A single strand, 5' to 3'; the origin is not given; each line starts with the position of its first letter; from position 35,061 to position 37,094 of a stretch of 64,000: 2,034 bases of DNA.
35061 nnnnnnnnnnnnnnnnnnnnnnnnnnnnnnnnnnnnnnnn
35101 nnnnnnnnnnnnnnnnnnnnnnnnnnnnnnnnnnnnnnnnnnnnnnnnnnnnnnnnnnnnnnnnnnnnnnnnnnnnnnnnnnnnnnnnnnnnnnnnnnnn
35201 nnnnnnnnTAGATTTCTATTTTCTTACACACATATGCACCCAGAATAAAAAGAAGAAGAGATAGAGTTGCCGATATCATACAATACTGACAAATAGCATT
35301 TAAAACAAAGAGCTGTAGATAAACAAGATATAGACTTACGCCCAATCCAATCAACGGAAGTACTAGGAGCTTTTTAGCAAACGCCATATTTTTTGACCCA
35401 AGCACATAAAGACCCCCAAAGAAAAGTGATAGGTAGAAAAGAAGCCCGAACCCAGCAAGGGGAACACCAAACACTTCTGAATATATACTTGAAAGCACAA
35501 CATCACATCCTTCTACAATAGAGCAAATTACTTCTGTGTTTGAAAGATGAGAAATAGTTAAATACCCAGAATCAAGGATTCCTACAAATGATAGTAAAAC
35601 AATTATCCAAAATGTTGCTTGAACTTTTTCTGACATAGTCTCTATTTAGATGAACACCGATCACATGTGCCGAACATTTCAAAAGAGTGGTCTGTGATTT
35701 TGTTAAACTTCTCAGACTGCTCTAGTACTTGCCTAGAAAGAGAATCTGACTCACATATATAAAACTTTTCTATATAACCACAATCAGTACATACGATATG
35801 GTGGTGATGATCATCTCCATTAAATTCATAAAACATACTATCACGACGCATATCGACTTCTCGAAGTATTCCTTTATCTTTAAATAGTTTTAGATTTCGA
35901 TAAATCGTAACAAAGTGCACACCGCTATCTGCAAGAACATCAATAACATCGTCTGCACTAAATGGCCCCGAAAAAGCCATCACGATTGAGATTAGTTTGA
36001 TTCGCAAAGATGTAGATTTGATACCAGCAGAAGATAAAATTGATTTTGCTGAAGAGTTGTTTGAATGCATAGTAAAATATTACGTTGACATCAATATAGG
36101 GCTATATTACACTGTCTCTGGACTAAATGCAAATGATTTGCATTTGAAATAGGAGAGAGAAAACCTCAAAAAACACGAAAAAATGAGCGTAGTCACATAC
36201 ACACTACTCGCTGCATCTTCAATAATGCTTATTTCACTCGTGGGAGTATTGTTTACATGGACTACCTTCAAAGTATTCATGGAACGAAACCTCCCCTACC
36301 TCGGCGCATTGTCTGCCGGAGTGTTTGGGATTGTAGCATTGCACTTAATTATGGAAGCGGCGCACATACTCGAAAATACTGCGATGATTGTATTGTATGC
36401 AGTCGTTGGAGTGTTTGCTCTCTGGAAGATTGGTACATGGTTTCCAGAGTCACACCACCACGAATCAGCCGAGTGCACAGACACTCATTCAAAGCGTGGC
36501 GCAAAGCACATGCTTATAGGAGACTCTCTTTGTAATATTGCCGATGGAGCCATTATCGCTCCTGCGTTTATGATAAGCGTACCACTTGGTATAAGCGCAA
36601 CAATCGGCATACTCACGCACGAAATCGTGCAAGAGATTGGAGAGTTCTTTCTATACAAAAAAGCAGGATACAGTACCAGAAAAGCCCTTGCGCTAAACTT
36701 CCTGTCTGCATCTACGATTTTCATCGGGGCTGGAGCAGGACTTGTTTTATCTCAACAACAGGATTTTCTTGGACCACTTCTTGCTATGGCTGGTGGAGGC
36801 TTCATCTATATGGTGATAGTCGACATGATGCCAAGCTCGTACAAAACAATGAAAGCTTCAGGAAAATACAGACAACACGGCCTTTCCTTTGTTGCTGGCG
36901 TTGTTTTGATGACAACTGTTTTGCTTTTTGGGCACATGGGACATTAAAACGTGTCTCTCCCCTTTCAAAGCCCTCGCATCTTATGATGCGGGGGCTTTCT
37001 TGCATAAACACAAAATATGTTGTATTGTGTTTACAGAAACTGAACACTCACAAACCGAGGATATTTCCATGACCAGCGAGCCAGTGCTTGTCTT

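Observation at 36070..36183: Perfect 21-bp palindrome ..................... in the fur-ZIP divergent promoter, recurring twice more in the window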

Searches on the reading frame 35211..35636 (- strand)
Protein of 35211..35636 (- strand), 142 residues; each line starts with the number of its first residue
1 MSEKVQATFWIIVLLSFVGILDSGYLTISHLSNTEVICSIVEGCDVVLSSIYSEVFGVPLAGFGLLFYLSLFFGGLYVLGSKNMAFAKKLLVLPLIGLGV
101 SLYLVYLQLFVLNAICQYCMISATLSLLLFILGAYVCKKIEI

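Call 22: search_protein_families(library=pfam, proteins=[window:35211-35636:-], max_evalue=0.01)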
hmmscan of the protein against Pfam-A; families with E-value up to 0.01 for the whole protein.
window:35211-35636:- (142 aa): 1 family
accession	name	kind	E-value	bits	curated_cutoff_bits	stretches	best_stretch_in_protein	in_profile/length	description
PF07884.19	VKOR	-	4e-27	95.4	27.5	1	10-132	1-132/134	Vitamin K epoxide reductase family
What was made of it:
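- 35208..35636 (-): VKOR-family gene lying 5 nt downstream of the fur-family gene on the same strand, probably in the same transcription unit. Pfam VKOR, E = 4e-27 (call 22).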

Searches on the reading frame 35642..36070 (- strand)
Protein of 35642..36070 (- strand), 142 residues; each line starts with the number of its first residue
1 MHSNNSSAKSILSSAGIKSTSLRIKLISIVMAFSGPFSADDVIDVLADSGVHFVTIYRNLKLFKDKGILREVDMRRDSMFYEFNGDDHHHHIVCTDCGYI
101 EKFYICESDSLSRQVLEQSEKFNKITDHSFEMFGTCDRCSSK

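Call 22: search_protein_families(library=pfam, proteins=[window:35645-36070:-], max_evalue=0.01)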
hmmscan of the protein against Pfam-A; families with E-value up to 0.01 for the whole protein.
window:35645-36070:- (142 aa): 1 family
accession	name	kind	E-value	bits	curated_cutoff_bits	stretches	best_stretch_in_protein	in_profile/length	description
PF01475.25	FUR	-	3.1e-20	73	23.1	1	15-132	2-120/121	Ferric uptake regulator family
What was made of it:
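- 35642..36070 (-): Fur-family metalloregulator gene (142 aa; contains an HHHH run and CxxC pairs). It is the presumed binder of the box and is presumed to be autoregulated. Pfam FUR, E = 3e-20 (call 22).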

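Call 28: find_encoding_contigs(protein=window:35642-36070:-, flank=3000, max_places=10)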
Protein window:35642-36070:- (142 aa): 1 contig read that carries it; 1 place shown.
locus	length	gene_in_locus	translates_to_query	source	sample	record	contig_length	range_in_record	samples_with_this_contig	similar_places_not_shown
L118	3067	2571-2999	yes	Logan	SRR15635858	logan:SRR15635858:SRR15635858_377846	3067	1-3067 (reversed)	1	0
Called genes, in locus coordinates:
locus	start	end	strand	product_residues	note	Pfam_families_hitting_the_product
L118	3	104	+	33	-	?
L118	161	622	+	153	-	-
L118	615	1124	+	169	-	-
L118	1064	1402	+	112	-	-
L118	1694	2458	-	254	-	PF02535:Zip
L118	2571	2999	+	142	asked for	PF01475:FUR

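Call 41: search_protein_families(library=ncbifam, proteins=[window:35645-36070:-], max_evalue=0.001)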
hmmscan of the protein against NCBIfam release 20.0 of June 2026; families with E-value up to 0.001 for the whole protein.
window:35645-36070:- (142 aa): 9 families
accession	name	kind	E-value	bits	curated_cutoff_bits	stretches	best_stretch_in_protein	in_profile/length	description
NF006999.0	PRK09462.1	equivalog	2.5e-16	59.6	146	1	10-138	6-135/148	ferric iron uptake transcriptional regulator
NF051891.1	TransRegFurHelico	equivalog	6.5e-15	55.3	200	1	10-141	16-147/148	ferric iron uptake transcriptional regulator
NF047462.1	FUR_perox_PerRA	exception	1.4e-14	54.8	200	1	1-131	1-131/142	peroxide-responsive transcriptional repressor PerRA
NF051892.1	TransRegFurBacil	equivalog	6.2e-13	49.1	220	1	8-142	8-146/149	ferric iron uptake transcriptional regulator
NF052545.1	TransRegPerRClab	equivalog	3.3e-12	46.6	180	1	9-141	5-136/138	transcriptional regulator PerR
NF045678.1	TransRegIrrA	equivalog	8.3e-08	32.2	150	1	5-94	6-98/138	iron response transcriptional regulator IrrA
NF047406.1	TransRegPerRTherm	equivalog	2.1e-07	31.2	200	1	51-141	40-127/130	manganese-dependent transcriptional regulator PerR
NF045677.1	FeRespRegIrr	equivalog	2.4e-07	30.9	170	1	10-95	2-90/127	Fur family transcriptional regulator Irr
NF008646.0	PRK11639.1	equivalog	7.6e-06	25.7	167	1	7-140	12-147/171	zinc uptake transcriptional repressor Zur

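Call 64: search_solved_structures(query=window:35645-36070:-, max_evalue=0.001, show_alignments=2)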
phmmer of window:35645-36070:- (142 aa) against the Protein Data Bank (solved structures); distinct sequences matched with E-value up to 0.001: 22.
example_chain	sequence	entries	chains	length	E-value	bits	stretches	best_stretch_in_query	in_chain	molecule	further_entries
5nbc_A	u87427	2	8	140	6.5e-16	61.7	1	12-142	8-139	Ferric uptake regulation protein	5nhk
8j6w_A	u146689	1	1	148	2.9e-14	56.4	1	10-137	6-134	Ferric uptake regulation protein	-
2w57_A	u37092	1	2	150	3.5e-14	56.1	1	10-138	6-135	FERRIC UPTAKE REGULATION PROTEIN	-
2fe3_A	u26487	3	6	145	5e-14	55.6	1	9-142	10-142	Peroxide operon regulator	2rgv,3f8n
2o03_A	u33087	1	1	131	7.8e-12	48.5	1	12-141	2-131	probable Zinc uptake regulation protein FurB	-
1mzb_A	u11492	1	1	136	1.5e-10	44.4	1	10-132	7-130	ferric uptake regulation protein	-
6d57_A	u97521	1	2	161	1.5e-10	44.4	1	9-141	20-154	Ferric uptake regulation protein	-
4ets_A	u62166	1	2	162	1.5e-10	44.3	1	9-141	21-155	Ferric uptake regulation protein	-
5nl9_A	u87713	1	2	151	2.6e-10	43.5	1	6-128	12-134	Transcriptional regulator (FUR family)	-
2xig_A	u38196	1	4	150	3e-10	43.3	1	12-140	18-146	FERRIC UPTAKE REGULATION PROTEIN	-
3eyy_A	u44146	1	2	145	3.4e-10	43.2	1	9-142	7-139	Putative iron uptake regulatory protein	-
5fd5_A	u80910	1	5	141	4.8e-10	42.7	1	44-135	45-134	Ferric uptake regulation protein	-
5fd6_A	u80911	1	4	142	4.8e-10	42.7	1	44-135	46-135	Ferric uptake regulation protein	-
4i7h_A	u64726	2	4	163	6.1e-09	39.1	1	16-142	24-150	peroxide stress sensing regulator | Peroxide stress regulator PerR, FUR family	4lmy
3mwm_A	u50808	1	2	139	1.3e-08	38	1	38-140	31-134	Putative metal uptake regulation protein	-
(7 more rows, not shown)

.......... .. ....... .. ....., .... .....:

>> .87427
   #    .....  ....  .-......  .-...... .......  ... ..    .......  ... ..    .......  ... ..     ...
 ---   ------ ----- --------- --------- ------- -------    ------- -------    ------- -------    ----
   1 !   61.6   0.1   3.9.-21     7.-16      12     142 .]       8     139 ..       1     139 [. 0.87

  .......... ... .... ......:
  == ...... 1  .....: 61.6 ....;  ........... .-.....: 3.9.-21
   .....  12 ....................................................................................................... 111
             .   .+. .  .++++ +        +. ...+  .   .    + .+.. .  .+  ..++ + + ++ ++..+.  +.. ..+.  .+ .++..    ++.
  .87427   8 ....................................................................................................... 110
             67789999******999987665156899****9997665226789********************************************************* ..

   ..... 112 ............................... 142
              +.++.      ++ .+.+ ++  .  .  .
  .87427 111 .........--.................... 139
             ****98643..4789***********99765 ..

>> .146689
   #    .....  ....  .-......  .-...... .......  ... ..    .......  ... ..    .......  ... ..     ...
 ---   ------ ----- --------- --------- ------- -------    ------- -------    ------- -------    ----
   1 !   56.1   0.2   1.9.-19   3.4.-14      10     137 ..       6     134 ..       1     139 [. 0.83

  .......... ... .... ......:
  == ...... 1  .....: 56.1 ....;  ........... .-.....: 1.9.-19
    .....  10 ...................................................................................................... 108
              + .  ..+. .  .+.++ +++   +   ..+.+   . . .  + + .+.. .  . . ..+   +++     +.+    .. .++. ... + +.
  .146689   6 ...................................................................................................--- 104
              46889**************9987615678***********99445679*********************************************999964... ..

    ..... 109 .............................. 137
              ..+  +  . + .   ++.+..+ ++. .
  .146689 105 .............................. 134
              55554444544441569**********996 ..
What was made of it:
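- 35642..36070 (-): Its best matches to solved structures are Fur, PerR and Zur (call 64).
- Every NCBIfam model scores below its cut-off (call 41), and the best matches to solved structures are Fur proteins (call 64). The window protein scores higher against Fur and PerR models and structures than against Zur ones (calls 41, 64).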

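Call 93: list_cluster_members(proteins=[P0001, P0002, window:35645-36070:-, window:36183-36944:+, P0242])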
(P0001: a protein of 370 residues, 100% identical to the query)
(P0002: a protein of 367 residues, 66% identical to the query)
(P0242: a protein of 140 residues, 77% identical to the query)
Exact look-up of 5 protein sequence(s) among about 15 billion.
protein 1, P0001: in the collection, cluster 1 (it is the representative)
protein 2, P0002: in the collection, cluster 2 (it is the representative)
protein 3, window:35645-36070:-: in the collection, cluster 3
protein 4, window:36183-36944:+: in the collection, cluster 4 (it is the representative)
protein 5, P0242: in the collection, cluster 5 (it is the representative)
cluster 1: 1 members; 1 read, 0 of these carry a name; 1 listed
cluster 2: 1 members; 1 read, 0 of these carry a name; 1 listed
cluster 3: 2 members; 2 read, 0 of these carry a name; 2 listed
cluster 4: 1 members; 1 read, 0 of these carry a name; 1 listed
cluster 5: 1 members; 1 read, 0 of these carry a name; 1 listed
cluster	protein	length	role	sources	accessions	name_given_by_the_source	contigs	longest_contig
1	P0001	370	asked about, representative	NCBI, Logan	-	-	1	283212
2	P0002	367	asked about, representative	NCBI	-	-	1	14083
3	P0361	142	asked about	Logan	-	-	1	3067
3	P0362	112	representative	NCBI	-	-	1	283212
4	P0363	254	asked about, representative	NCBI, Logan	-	-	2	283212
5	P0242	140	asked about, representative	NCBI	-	-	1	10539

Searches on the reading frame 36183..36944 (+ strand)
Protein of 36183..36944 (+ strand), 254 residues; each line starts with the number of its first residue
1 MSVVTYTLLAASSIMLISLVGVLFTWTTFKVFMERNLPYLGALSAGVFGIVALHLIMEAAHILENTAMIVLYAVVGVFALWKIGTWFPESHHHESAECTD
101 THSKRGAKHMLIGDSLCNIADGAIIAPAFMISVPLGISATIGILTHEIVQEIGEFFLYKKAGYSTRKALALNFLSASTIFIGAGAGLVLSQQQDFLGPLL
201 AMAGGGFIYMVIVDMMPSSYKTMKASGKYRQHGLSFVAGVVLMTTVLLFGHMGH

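Call 22: search_protein_families(library=pfam, proteins=[window:36183-36944:+], max_evalue=0.01)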
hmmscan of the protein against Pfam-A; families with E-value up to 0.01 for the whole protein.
window:36183-36944:+ (254 aa): 1 family
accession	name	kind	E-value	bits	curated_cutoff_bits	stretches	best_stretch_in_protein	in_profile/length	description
PF02535.28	Zip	-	9.2e-21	74.8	35.1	1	100-244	171-320/323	ZIP Zinc transporter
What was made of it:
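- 36183..36947 (+): ZIP-family metal transporter gene, the presumed regulated target. Pfam Zip, E = 9e-21 (call 22).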

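Call 41: search_protein_families(library=ncbifam, proteins=[window:36183-36944:+], max_evalue=0.001)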
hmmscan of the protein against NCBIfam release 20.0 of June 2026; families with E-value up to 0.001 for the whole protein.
window:36183-36944:+ (254 aa): 0 families
